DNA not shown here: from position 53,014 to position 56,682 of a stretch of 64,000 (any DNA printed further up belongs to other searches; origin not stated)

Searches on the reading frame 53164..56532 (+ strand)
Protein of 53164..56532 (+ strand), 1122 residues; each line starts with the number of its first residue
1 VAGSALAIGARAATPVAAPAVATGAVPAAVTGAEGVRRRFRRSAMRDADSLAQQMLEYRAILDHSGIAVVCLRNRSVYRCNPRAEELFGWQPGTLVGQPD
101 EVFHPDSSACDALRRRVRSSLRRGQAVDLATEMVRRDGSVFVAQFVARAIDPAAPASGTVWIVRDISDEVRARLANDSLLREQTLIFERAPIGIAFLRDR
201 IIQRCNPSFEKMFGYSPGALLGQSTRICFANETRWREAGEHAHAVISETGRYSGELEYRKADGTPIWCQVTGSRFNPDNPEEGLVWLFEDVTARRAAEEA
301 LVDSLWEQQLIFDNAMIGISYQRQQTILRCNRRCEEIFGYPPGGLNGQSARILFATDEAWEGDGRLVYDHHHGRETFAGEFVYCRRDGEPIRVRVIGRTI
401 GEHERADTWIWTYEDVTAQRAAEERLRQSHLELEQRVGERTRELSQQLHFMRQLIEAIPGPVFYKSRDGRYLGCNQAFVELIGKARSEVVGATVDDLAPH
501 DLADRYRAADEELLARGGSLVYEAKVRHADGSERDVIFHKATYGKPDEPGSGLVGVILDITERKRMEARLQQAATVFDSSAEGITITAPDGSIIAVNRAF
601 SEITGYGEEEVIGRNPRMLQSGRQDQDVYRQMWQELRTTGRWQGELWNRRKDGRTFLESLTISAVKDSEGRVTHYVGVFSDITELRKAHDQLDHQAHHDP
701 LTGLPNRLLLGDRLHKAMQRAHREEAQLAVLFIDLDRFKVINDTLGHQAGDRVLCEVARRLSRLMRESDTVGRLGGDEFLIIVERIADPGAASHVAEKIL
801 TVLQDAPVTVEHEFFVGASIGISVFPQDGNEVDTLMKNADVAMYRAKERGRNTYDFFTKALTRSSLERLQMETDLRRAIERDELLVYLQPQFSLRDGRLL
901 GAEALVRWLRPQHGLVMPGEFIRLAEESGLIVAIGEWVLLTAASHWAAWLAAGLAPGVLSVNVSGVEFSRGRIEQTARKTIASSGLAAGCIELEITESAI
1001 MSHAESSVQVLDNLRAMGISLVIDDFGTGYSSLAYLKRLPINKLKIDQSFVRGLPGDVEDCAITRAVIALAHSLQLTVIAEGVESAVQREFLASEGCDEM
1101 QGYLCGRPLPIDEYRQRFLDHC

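Call 77: search_protein_families(library=pfam, proteins=[window:53164-56532:+], max_evalue=0.00001)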
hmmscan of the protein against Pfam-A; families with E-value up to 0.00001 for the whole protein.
window:53164-56532:+ (1122 aa): 8 families
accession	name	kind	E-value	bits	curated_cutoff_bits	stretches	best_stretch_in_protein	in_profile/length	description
PF00563.25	EAL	-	8.1e-66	222.2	31.3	1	874-1108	3-236/236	EAL domain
PF13426.13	PAS_9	-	3.2e-63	210.9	27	3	582-684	2-103/103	PAS domain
PF00989.32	PAS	-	1e-58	196.7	22.6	4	575-682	5-113/113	PAS fold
PF00990.26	GGDEF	-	6.1e-52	176.1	23.8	1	696-852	1-160/161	Diguanylate cyclase, GGDEF domain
PF08448.16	PAS_4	-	1.2e-48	164.4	23.1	4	456-565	2-110/110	PAS fold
PF08447.18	PAS_3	-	1.3e-37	128.3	25.6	2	593-678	1-88/89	PAS fold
PF13188.13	PAS_8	-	1.2e-34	117.4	21.8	0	574-619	4-50/65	PAS domain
PF12860.13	PAS_7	-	3.3e-13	50.2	27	0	203-299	18-115/115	PAS fold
